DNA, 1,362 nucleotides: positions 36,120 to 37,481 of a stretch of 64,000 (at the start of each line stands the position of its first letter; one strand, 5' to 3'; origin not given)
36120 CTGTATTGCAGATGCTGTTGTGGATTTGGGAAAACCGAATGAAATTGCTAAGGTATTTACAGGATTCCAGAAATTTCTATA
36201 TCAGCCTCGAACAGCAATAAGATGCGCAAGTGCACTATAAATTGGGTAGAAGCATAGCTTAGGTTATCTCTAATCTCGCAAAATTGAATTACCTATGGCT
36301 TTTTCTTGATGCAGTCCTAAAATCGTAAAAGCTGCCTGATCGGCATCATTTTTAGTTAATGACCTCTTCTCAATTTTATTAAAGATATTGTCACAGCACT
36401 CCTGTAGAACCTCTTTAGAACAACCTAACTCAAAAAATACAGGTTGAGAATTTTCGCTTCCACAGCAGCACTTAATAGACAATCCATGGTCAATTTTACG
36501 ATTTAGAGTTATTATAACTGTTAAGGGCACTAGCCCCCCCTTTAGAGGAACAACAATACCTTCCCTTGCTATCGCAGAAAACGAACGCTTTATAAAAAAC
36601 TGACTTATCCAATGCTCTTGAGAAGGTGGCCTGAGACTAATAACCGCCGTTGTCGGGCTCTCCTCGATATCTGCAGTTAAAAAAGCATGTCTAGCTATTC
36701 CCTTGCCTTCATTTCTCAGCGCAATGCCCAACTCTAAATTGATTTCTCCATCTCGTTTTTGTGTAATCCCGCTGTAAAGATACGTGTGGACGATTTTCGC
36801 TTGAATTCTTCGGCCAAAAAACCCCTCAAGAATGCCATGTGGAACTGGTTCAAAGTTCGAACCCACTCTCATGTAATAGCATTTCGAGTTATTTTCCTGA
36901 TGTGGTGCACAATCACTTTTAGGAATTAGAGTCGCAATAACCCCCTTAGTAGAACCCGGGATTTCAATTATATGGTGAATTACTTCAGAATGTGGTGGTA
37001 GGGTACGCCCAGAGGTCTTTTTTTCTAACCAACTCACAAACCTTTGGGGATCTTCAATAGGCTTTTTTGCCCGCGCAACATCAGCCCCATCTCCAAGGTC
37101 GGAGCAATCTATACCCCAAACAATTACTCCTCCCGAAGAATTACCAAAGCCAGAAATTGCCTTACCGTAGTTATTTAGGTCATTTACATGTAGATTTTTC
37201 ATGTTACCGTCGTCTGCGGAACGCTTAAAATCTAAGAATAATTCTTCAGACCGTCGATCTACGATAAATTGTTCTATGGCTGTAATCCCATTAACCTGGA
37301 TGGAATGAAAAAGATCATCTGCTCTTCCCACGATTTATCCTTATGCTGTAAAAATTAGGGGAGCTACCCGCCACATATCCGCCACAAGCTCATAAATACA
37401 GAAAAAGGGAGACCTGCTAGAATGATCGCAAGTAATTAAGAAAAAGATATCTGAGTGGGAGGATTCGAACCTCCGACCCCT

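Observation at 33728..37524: Accessory islet downstream of tRNA-Pro with two AlbA_2/Schlafen-like genes and an XRE regulator: candidate uncharacterised defence or addiction-type module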

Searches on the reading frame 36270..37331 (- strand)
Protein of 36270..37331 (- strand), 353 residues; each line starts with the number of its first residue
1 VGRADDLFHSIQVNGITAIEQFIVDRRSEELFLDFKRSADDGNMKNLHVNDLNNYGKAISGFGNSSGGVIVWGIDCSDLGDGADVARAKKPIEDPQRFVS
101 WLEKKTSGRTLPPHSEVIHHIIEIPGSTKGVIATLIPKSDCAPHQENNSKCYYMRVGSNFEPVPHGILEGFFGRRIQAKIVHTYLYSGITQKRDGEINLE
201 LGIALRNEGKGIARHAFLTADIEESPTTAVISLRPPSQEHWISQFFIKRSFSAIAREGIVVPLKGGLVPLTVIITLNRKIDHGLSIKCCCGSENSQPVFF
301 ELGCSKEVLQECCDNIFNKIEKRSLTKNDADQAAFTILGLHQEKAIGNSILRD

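Call 4: search_protein_families(library=pfam, proteins=[window:36270-37331:-], max_evalue=0.1)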
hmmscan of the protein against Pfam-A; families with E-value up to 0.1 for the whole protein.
window:36270-37331:- (353 aa): 1 family
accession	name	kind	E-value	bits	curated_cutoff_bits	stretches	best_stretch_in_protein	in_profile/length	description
PF04326.19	SLFN_AlbA_2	-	4.9e-10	40.4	25.3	1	29-162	1-116/118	Schlafen, AlbA_2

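Call 5: search_protein_families(library=padloc, proteins=[window:36270-37331:-], max_evalue=0.1)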
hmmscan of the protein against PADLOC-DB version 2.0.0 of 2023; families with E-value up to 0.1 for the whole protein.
window:36270-37331:- (353 aa): 0 families

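Call 6: search_protein_families(library=ncbifam, proteins=[window:36270-37331:-], max_evalue=0.1)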
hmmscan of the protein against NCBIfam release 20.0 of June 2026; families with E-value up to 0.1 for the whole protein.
window:36270-37331:- (353 aa): 0 families

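Call 10: find_homologous_proteins(query=window:36270-37331:-)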
Query window:36270-37331:- (353 aa): 691 proteins with E <= 0.001 among 2742 candidates; the best 120 are listed.
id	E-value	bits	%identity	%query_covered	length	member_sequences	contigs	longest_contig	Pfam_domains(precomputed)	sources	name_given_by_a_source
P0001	8.1e-239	810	100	100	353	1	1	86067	PF04326.20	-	-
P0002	2.8e-163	561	69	100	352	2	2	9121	PF04326.20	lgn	-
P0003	3.3e-161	554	68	100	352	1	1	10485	PF04326.20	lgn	-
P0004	1.2e-159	549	68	100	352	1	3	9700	PF04326.20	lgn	-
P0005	1.4e-158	546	68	99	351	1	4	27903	PF04326.20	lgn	-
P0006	2.3e-152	525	65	99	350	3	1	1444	PF04326.20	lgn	-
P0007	5.2e-150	517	66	99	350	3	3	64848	PF04326.20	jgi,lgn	jgi:hypothetical protein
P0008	4.8e-122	426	75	71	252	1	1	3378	PF04326.20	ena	-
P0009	1.6e-96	342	80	52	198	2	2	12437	PF04326.20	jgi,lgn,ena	-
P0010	2.3e-83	298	45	98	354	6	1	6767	PF04326.20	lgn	-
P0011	7.2e-83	297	45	90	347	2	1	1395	PF04326.20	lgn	-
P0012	1.0e-82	296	44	99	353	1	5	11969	PF04326.20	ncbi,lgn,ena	-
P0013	7.2e-82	293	44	97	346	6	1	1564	PF04326.20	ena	-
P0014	1.7e-81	292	43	97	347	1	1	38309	PF04326.20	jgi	-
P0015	2.7e-80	288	47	88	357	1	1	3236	PF04326.20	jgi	jgi:hypothetical protein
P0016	4.7e-79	284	44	97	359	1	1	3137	PF04326.20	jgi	jgi:hypothetical protein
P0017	8.8e-78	280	43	97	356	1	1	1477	PF04326.20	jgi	jgi:hypothetical protein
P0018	7.4e-77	277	42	98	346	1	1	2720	PF04326.20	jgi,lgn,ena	-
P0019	9.2e-77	277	43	93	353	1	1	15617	PF04326.20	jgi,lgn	jgi:hypothetical protein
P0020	9.6e-77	277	40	96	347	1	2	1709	PF04326.20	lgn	-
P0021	1.4e-76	276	45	97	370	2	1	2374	PF04326.20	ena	-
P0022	1.5e-76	276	44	96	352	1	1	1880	PF04326.20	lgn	-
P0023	3.1e-76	275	42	96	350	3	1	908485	PF04326.20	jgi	jgi:hypothetical protein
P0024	5.4e-76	274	42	96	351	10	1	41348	PF04326.20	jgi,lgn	jgi:hypothetical protein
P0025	6.7e-76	274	43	95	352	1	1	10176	PF04326.20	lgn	-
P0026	8.5e-76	273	42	96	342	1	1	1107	PF04326.20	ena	-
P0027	1.6e-75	272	43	93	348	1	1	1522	PF04326.20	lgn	-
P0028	3.1e-75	272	42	95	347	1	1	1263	PF04326.20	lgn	-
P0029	4.2e-75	271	41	98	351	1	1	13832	PF04326.20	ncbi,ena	-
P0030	1.4e-74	269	42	96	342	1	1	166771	PF04326.20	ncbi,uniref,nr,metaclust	ncbi:AlbA family DNA-binding domain-containing protein [Psychromonas aquimarina]|uniref:AlbA family 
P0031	4.1e-74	268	41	97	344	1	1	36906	PF04326.20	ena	-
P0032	1.0e-73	267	44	92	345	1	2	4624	PF04326.20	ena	-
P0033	1.2e-73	266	41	100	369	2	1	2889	PF04326.20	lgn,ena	-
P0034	1.4e-73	266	46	86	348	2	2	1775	PF04326.20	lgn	-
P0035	2.2e-73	265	41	100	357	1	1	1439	PF04326.20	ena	-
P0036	2.7e-73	265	43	93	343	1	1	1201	PF04326.20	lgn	-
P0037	3.6e-73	265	40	100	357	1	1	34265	PF04326.20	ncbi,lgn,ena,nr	ncbi:MAG: ATP-binding protein [bacterium]|nr:ATP-binding protein [bacterium]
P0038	3.6e-73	265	40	97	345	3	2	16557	PF04326.20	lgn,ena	-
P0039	5.1e-73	264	47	82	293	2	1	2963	PF04326.20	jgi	jgi:hypothetical protein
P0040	6.3e-73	264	41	91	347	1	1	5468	PF04326.20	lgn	-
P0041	7.5e-73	264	45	84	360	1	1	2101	PF04326.20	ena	-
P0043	2.6e-72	262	43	90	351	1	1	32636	PF04326.20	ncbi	ncbi:helix-turn-helix domain-containing protein [Thermoproteota archaeon]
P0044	3.0e-72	262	42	97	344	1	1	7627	PF04326.20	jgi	jgi:hypothetical protein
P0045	4.1e-72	261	43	88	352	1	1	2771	PF04326.20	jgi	jgi:hypothetical protein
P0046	8.4e-72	260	41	97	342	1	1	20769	PF04326.20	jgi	jgi:hypothetical protein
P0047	9.7e-72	260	43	96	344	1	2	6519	PF04326.20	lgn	-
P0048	1.2e-71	260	42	96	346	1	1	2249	PF04326.20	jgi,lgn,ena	-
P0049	1.3e-71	260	43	94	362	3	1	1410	PF04326.20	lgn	-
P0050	1.3e-71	260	41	96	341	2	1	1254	PF04326.20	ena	-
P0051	1.7e-71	259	45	90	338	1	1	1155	PF04326.20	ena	-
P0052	2.6e-71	259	42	93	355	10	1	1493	PF04326.20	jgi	jgi:hypothetical protein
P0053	3.4e-71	258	42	92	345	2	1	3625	PF04326.20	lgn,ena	-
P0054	4.8e-71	258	43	89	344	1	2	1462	PF04326.20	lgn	-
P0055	5.3e-71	258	43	91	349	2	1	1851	PF04326.20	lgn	-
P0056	5.7e-71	258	40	95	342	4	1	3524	PF04326.20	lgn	-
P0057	5.7e-71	258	42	92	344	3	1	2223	PF04326.20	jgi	jgi:Putative DNA-binding domain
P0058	5.8e-71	258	40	96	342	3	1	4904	PF04326.20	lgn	-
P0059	6.2e-71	257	42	94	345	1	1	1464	PF04326.20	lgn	-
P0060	6.4e-71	257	45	86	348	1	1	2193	PF04326.20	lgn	-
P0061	7.2e-71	257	39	97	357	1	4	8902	PF04326.20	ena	-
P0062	7.5e-71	257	41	93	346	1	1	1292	PF04326.20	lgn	-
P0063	9.9e-71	257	41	97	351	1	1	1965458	PF04326.20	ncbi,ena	-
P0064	1.3e-70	256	41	96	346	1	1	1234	PF04326.20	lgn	-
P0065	1.5e-70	256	42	97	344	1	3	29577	PF04326.20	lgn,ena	-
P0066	1.6e-70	256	39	96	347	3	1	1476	PF04326.20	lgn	-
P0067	1.6e-70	256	46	84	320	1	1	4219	PF04326.20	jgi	-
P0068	1.7e-70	256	39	97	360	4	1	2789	PF04326.20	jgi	jgi:hypothetical protein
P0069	1.8e-70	256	40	96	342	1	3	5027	PF04326.20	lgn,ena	-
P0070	2.3e-70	256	40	97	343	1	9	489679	PF04326.20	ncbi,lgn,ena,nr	ncbi:MAG: hypothetical protein CMK89_19985 [Pseudomonadales bacterium]|nr:hypothetical protein [Pseu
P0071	2.5e-70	255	41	96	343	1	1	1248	PF04326.20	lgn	-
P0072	2.8e-70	255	43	93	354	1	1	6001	PF04326.20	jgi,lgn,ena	-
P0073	3.2e-70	255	41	94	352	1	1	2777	PF04326.20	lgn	-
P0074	3.3e-70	255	40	93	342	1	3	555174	PF04326.20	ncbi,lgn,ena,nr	ncbi:MAG: ATP-binding protein [Rhodocyclaceae bacterium]|nr:ATP-binding protein [Rhodocyclaceae bact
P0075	4.1e-70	255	40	93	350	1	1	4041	PF04326.20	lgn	-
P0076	4.3e-70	255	42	93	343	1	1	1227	PF04326.20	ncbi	-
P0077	5.0e-70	254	41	97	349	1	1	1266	PF04326.20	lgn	-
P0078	5.1e-70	254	43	93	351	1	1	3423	PF04326.20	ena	-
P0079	5.1e-70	254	42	97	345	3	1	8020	PF04326.20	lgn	-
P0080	5.2e-70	254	41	88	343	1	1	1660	PF04326.20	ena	-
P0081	5.4e-70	254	40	88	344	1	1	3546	PF04326.20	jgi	jgi:hypothetical protein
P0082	7.5e-70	254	41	96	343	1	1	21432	PF04326.20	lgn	-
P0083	7.8e-70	254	40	98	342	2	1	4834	PF04326.20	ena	-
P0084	7.9e-70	254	44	83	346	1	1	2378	PF04326.20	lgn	-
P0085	9.8e-70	253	39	96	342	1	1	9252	PF04326.20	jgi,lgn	-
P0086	9.8e-70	253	41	96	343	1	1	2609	PF04326.20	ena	-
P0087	1.2e-69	253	44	91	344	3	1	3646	PF04326.20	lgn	-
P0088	1.2e-69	253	42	90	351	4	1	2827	PF04326.20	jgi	jgi:hypothetical protein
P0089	1.3e-69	253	46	83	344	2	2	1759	PF04326.20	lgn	-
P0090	1.5e-69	253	43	88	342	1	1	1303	PF04326.20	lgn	-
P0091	1.7e-69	253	40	97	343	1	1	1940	PF04326.20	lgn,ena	-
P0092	1.7e-69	253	45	84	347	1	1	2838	PF04326.20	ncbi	-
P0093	1.7e-69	253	40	93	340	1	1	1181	PF04326.20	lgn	-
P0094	2.0e-69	252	40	96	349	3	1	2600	PF04326.20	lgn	-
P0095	2.4e-69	252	40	93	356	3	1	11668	PF04326.20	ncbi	-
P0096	2.4e-69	252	42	96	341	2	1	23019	PF04326.20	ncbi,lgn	ncbi:MAG: ATP-binding protein [Gallionella sp.]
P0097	2.6e-69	252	42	94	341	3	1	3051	PF04326.20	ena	-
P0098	2.8e-69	252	38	98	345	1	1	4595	PF04326.20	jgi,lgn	-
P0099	3.0e-69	252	39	96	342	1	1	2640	PF04326.20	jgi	jgi:hypothetical protein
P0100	3.3e-69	252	42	93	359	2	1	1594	PF04326.20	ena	-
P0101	3.4e-69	252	40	97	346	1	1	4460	PF04326.20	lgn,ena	-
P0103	4.2e-69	251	45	86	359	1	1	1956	PF04326.20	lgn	-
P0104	4.2e-69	251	41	97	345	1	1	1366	PF04326.20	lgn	-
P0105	4.7e-69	251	42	91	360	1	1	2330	PF04326.20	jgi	jgi:hypothetical protein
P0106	4.8e-69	251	41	92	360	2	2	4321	PF04326.20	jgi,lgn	jgi:hypothetical protein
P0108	5.7e-69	251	42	97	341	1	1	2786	PF04326.20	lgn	-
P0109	5.8e-69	251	41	96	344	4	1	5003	PF04326.20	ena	-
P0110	6.0e-69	251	39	98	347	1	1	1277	PF04326.20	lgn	-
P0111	6.7e-69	251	41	91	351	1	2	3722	PF04326.20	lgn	-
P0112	6.8e-69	251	37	97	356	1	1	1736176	PF04326.20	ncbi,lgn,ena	-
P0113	7.0e-69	251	47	74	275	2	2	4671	PF04326.20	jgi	-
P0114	7.5e-69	251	39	98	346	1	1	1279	PF04326.20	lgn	-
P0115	8.2e-69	250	40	98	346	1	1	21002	PF04326.20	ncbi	-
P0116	8.3e-69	250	40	92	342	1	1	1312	PF04326.20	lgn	-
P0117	8.7e-69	250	41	97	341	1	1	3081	PF04326.20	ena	-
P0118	9.7e-69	250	44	83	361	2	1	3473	PF04326.20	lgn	-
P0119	1.1e-68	250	38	96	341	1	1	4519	PF04326.20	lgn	-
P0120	1.4e-68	250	41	93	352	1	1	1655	PF04326.20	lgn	-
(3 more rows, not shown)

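Call 18: find_encoding_contigs(protein=P0005, flank=8000, max_places=4)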
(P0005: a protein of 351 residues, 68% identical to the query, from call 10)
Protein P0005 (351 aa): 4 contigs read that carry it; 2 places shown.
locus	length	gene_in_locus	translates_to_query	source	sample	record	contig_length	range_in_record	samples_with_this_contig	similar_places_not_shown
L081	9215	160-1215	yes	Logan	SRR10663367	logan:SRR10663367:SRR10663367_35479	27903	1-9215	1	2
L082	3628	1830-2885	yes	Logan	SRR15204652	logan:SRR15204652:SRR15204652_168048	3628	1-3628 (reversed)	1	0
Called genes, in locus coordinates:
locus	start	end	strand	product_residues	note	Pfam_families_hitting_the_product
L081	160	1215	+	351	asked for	PF04326:SLFN_AlbA_2 (weak)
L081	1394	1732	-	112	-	PF03161:LAGLIDADG_2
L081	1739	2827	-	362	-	PF01381:HTH_3, PF06114:Peptidase_M78 (weak)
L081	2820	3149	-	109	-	-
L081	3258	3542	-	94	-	-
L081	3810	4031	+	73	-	-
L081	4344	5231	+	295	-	PF00383:dCMP_cyt_deam_1, PF14437:MafB19-deam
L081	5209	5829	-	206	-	PF13489:Methyltransf_23, PF13847:Methyltransf_31 (faint), PF08241:Methyltransf_11 (weak), PF08242:Methyltransf_12 (weak), PF13649:Methyltransf_25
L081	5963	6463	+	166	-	PF08020:DUF1706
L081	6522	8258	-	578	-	PF00749:tRNA-synt_1c, PF03950:tRNA-synt_1c_C, PF20974:tRNA-synt_1c_C2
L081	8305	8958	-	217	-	PF00535:Glycos_transf_2, PF10111:Glyco_tranf_2_2, PF13641:Glyco_tranf_2_3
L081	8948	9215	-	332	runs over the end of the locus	-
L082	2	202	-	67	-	?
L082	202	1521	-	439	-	PF13356:Arm-DNA-bind_3, PF22022:Phage_int_M, PF00589:Phage_integrase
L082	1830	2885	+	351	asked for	PF04326:SLFN_AlbA_2 (weak)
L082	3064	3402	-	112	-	PF03161:LAGLIDADG_2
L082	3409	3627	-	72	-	?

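Call 19: find_encoding_contigs(protein=P0007, flank=8000, max_places=4)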
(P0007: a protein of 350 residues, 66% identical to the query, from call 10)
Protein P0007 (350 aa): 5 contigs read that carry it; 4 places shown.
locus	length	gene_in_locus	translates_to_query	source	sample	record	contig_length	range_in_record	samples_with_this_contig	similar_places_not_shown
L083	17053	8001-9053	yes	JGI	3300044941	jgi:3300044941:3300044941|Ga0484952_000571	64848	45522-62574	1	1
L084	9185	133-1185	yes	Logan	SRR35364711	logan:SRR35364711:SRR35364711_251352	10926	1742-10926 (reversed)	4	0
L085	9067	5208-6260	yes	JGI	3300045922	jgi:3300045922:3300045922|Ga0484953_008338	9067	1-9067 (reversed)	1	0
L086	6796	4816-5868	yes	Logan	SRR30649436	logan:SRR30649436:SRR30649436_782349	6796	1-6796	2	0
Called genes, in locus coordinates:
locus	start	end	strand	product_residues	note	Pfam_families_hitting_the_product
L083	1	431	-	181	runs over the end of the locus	PF07366:SnoaL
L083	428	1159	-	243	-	PF05359:DUF748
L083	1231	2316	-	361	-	PF01264:Chorismate_synt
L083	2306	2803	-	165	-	PF01202:SKI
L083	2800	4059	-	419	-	PF00275:EPSP_synthase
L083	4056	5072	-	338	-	PF01761:DHQ_synthase, PF24621:DHQS_C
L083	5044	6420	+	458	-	PF01487:DHquinase_I, PF08501:Shikimate_dh_N, PF01488:Shikimate_DH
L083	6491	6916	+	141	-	-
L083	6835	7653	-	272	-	PF02498:Bro-N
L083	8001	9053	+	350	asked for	PF04326:SLFN_AlbA_2 (weak)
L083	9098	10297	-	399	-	-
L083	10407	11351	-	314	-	PF17728:BsuBI_PstI_RE_N, PF06616:BsuBI_PstI_RE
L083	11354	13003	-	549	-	PF07669:Eco57I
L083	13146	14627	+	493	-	PF11074:DUF2779, PF13482:RNase_H_2 (weak)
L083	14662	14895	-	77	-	-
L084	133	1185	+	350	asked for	PF04326:SLFN_AlbA_2 (weak)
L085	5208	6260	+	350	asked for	PF04326:SLFN_AlbA_2 (weak)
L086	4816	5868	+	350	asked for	PF04326:SLFN_AlbA_2 (weak)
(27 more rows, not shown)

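Call 28: search_solved_structures(query=A1, max_evalue=1, show_alignments=2)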
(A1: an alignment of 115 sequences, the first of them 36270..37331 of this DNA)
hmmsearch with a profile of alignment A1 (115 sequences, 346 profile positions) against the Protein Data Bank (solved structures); distinct sequences matched with E-value up to 1: 4.
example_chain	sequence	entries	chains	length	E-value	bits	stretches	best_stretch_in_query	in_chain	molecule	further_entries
9ylu_A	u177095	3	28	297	0.073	15.3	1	55-196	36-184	CbCash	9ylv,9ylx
3ok8_A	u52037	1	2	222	0.47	12.6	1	245-339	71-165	Brain-specific angiogenesis inhibitor 1-associated protein 2-like protein 2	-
2doc_A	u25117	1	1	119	0.57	12.4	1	219-303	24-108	Neural cell adhesion molecule 2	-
9nbt_A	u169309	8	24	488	0.79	11.9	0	232-318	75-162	Envelope glycoprotein gp120 | HIV-1 envelope glycoprotein gp120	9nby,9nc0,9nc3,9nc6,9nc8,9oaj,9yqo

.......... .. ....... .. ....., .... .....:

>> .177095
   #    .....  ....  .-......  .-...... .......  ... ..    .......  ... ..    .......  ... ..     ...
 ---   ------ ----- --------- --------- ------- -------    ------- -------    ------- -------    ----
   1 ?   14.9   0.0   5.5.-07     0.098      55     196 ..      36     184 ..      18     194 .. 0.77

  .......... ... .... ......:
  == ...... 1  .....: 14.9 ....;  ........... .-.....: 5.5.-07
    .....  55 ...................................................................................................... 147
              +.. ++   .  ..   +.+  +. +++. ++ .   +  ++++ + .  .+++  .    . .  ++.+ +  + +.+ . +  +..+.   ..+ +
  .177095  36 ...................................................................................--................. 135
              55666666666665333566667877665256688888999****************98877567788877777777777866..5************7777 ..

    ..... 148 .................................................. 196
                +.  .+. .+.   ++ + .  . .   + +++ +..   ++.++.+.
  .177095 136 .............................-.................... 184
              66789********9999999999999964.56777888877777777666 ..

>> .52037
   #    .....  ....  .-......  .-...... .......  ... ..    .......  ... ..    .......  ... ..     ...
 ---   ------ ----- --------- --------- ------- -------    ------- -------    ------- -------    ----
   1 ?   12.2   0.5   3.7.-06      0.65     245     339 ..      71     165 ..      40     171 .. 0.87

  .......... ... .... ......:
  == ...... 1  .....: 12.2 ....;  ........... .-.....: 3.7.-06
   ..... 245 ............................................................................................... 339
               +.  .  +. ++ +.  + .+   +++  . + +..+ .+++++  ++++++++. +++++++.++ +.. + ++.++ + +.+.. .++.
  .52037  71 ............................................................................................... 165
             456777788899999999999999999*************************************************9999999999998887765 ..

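Call 29: find_related_loci(query=A1, collection=viral_contigs, flank=8000)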
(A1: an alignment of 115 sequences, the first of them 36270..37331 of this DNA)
Query A1 (353 aa) in viral_contigs; peptide patterns used: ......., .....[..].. (x = any residue, [..] = any of these).
98 stretches matched a pattern; 1 encode a relative of the query (tblastn E <= 1e-3); 1 distinct loci.
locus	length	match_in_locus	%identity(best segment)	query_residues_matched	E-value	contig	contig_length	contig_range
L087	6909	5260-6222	39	1-329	3e-67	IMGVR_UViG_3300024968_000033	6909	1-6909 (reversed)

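Call 32: predict_structure(alignment_id=A1)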
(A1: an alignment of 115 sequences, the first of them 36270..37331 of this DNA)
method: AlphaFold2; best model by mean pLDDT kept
length: 353 residues; sequences in the alignment: 115
mean_pLDDT: 91.8   pTM: 0.67
mean pLDDT of the five models: 91.8, 91.4, 89.9, 89.8, 89.8
residues with pLDDT >= 90: 290; 70-90: 42; 50-70: 14; < 50: 7
segments of 3 or more residues with pLDDT < 50: 347-353
pLDDT, mean of each block of 10 residues (from residue 1): 91 96 89 95 96 97 96 88 80 98 95 95 97 95 92 93 83 76 93 93 95 96 97 93 95 97 96 97 97 91 97 97 96 95 54 32
secondary structure, 60 per line:
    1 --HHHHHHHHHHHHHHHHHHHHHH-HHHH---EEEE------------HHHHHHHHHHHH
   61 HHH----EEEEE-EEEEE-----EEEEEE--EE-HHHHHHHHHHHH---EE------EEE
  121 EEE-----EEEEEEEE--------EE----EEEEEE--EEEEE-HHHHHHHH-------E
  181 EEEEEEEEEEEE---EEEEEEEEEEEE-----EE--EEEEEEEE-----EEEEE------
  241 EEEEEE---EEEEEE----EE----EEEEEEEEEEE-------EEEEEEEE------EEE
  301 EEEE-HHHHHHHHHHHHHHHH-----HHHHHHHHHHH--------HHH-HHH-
elements in order: H3-24 H26-29 E33-36 H49-63 E68-72 E74-78 E84-89 H95-106 E118-123 E129-136 E151-156 E159-163 H165-172 E180-192 E196-207 E217-224 E230-234 E241-246 E250-255 E266-276 E284-291 E298-304 H306-321 H327-337
